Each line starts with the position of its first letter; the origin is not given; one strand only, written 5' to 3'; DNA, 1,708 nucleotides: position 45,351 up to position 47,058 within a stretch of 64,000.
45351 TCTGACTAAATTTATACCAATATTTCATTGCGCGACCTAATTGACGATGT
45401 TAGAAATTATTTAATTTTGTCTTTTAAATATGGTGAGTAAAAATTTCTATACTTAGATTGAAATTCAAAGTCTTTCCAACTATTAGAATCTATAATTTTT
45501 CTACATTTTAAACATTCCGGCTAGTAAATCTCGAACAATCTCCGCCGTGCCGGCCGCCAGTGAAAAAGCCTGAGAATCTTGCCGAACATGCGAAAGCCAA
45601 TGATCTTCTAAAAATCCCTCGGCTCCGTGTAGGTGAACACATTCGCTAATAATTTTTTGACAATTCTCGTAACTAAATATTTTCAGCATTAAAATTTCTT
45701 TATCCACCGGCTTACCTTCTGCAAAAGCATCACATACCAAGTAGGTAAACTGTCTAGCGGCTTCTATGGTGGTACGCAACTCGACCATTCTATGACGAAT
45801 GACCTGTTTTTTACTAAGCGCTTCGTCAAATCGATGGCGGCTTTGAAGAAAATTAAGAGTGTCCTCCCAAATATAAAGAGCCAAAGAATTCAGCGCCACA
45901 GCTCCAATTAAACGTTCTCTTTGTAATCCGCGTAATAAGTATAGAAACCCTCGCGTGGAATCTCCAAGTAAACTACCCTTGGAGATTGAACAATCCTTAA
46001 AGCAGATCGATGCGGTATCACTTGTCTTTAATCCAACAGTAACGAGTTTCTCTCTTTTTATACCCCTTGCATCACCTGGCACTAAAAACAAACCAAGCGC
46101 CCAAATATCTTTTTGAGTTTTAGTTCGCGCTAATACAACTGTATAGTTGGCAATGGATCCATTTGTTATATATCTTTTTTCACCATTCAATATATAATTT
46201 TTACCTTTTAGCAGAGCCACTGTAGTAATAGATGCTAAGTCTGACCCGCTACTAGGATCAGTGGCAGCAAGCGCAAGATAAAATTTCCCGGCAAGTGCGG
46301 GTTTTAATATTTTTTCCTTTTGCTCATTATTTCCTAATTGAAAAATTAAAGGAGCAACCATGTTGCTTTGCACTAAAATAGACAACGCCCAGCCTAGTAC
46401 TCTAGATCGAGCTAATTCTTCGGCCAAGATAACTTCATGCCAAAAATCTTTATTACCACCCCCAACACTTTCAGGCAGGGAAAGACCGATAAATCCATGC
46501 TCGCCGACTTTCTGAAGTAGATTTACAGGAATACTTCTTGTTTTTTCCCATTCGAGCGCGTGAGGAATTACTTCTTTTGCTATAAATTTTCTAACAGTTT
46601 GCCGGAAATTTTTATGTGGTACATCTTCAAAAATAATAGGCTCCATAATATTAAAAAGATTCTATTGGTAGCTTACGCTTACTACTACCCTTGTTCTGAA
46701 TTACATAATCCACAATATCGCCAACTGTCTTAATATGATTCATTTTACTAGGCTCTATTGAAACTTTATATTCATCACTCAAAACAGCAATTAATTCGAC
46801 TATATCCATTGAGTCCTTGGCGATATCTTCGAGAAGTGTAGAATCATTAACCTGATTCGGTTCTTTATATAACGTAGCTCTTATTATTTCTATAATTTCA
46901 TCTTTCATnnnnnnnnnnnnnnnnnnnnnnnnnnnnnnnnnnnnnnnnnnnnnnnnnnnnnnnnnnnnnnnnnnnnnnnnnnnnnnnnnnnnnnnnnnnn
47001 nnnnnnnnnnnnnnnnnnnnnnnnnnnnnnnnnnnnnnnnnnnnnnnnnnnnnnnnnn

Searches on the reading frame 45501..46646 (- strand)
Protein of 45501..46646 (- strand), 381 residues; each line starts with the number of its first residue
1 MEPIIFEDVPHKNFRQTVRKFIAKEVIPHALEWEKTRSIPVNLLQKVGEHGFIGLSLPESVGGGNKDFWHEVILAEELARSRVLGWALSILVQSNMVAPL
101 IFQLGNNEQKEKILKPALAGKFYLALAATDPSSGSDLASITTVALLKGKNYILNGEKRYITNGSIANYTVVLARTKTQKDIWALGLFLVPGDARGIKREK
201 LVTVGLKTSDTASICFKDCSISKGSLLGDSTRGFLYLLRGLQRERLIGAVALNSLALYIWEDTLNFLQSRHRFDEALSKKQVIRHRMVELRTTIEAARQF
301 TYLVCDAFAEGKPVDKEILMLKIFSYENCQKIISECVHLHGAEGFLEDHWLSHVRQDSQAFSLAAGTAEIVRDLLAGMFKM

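Call 3: search_protein_families(library=pfam, proteins=[window:45501-46646:-], max_evalue=0.01)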
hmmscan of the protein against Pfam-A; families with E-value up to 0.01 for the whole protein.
window:45501-46646:- (381 aa): 4 families
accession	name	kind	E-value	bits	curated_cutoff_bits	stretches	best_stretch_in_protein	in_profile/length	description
PF02771.21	Acyl-CoA_dh_N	-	6e-29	101.1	22.9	1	11-121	4-113/113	Acyl-CoA dehydrogenase, N-terminal domain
PF00441.29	Acyl-CoA_dh_1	-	1.1e-26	94.2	22.4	1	232-376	2-146/150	Acyl-CoA dehydrogenase, C-terminal domain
PF02770.24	Acyl-CoA_dh_M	-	3.4e-21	75.6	33.3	1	125-219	1-97/97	Acyl-CoA dehydrogenase, middle domain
PF08028.16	Acyl-CoA_dh_2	-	1.3e-06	29.2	22.7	1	261-351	16-116/134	Acyl-CoA dehydrogenase, C-terminal domain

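Call 4: search_protein_families(library=ncbifam, proteins=[window:45501-46646:-], max_evalue=0.01)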
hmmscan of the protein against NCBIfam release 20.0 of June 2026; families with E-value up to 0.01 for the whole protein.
window:45501-46646:- (381 aa): 19 families
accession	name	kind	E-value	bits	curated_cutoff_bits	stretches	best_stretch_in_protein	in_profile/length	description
NF042972.1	AcrlCoAredClosAcrC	equivalog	2.5e-62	210.8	640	1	11-372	9-369/378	acryloyl-CoA reductase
NF042439.1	SulpropCoADesulf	equivalog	7.5e-51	173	600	1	16-377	2-368/379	3-sulfinopropanoyl-CoA desulfinase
NF008997.0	PRK12341.1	equivalog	8.5e-48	163.3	537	1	18-371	16-368/382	acyl-CoA dehydrogenase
TIGR03207.1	cyc_hxne_CoA_dh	equivalog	4.8e-46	157.2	575.35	1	15-376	9-368/372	cyclohexanecarboxyl-CoA dehydrogenase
NF058590.1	AcCoDHFadEBacil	equivalog_domain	6.8e-46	157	600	1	11-379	25-410/586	acyl-CoA dehydrogenase FadE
NF045552.1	GlutCoADH_Des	equivalog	3.2e-45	155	470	1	11-376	9-376/387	glutaryl-CoA dehydrogenase Acd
NF053553.1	prodigi_MBC_PigA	equivalog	2.9e-43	148.5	500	1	13-376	11-376/381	prodigiosin MBC biosynthesis dehydrogenase PigA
NF045652.1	ProlPCPDhRedW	equivalog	3.4e-40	138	650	1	13-376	6-370/376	L-prolyl-[peptidyl-carrier protein] dehydrogenase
NF043006.1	CyhCrbnylCoADH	equivalog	3.6e-40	138.1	650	1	15-374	12-370/380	cyclohexane-1-carbonyl-CoA dehydrogenase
NF002885.1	PRK03354.1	equivalog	1.6e-34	119.5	540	1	31-370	30-364/378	crotonobetainyl-CoA dehydrogenase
TIGR03203.1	pimD_small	equivalog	3.4e-24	85.7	652.7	1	44-349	43-346/378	pimeloyl-CoA dehydrogenase small subunit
NF037942.1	ac_ACP_DH_MbtN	equivalog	3e-23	82.2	700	1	12-378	3-364/376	mycobactin biosynthesis acyl-ACP dehydrogenase MbtN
NF052270.1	Staph_DH_FadE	equivalog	1e-18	67.3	600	1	99-370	115-384/400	acyl-CoA dehydrogenase FadE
TIGR03204.1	pimC_large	equivalog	4.2e-18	65.4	623.85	1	13-245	10-244/395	pimeloyl-CoA dehydrogenase large subunit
NF049984.1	Rv1679_FadE16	equivalog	1.4e-12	47.6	600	1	29-374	15-360/371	Rv1679 family acyl-CoA dehydrogenase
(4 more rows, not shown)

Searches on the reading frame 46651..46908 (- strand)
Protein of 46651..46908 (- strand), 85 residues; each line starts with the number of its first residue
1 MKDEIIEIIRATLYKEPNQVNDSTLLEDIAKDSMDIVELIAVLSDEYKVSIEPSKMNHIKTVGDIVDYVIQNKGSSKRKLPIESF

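Call 3: search_protein_families(library=pfam, proteins=[window:46651-46908:-], max_evalue=0.01)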
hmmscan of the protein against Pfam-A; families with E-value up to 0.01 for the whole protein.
window:46651-46908:- (85 aa): 2 families
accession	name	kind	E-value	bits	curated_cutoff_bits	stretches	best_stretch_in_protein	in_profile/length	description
PF00550.31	PP-binding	-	8.6e-10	39.2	20.8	1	3-69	1-67/67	Phosphopantetheine attachment site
PF23297.2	ACP_SdgA_C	-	0.00027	21.4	27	1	2-77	12-87/95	Highly reducing polyketide synthase sdgA, C-terminal ACP domain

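Call 4: search_protein_families(library=ncbifam, proteins=[window:46651-46908:-], max_evalue=0.01)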
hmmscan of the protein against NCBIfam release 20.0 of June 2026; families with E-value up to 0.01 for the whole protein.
window:46651-46908:- (85 aa): 12 families
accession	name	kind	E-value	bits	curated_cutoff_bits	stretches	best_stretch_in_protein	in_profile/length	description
NF002150.0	PRK00982.1-4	subfamily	4.7e-14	52.4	66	1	4-72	9-78/80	acyl carrier protein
NF002148.0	PRK00982.1-2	subfamily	1.9e-13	50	71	1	2-72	6-77/79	acyl carrier protein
TIGR00517.1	acyl_carrier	equivalog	2.6e-13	49.6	70.45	1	3-72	6-76/77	acyl carrier protein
NF002151.0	PRK00982.1-5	equivalog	1.4e-10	41.2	92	1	4-73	7-77/78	acyl carrier protein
NF002149.0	PRK00982.1-3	equivalog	1.7e-10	40.7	106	1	9-72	12-76/78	acyl carrier protein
NF009104.0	PRK12449.1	equivalog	9.2e-10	38.3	70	1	3-72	8-78/80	acyl carrier protein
NF040636.1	AcpM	exception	6.4e-09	35.7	146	1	4-71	9-77/93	meromycolate extension acyl carrier protein AcpM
NF002147.0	PRK00982.1-1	equivalog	4.2e-08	32.9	84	1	5-73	12-81/83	acyl carrier protein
NF006031.0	PRK08172.1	equivalog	3.8e-07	30.7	76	1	7-70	11-75/82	acyl carrier protein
NF003757.0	PRK05350.1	equivalog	8.1e-07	29.1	65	1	4-70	6-77/83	acyl carrier protein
NF058660.1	cispen_ACP_AmcB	equivalog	0.0013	18.9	80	1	4-71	5-77/80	cispentacin biosynthesis acyl carrier protein AmcB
NF003464.0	PRK05087.1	equivalog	0.0025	17.8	68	1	1-65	3-70/78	D-alanine--poly(phosphoribitol) ligase subunit DltC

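Call 84: search_solved_structures(query=window:46651-46908:-, max_evalue=1)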
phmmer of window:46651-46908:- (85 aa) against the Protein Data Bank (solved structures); distinct sequences matched with E-value up to 1: 122 (the best 60 are shown).
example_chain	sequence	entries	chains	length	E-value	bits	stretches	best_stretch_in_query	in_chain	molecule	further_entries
2ehs_A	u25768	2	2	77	2.2e-08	37.4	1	3-73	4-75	Acyl carrier protein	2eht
2kwl_A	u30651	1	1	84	3.4e-08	36.8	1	7-74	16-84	Acyl carrier protein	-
6lvt_A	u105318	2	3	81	7.2e-08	35.8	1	7-71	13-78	Acyl carrier protein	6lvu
1x3o_A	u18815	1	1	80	9.5e-08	35.4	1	6-70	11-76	acyl carrier protein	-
2lol_A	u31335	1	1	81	1.1e-07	35.2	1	3-71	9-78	Acyl carrier protein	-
9iho_T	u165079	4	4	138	2.2e-07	34.2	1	14-73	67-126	Acyl carrier protein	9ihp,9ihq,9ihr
7ar9_T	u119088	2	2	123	2.9e-07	33.9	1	5-73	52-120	SDAP1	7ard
1hy8_A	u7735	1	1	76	3.8e-07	33.5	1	21-72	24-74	ACYL CARRIER PROTEIN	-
2x2b_A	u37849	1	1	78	3.8e-07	33.5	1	21-72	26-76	ACYL CARRIER PROTEIN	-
2fq0_A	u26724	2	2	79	4.1e-07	33.4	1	3-73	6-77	acyl carrier protein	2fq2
3gzl_A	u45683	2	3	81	4.4e-07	33.3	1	3-73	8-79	Acyl carrier protein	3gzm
8jfg_G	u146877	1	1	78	6.6e-07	32.7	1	7-73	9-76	Acyl carrier protein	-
8jfi_G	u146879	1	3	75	6.9e-07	32.7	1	8-73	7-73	Acyl carrier protein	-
8jfn_B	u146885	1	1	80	7e-07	32.6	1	7-73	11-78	Acyl carrier protein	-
8jfh_E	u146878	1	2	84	8.2e-07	32.4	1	7-73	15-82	Acyl carrier protein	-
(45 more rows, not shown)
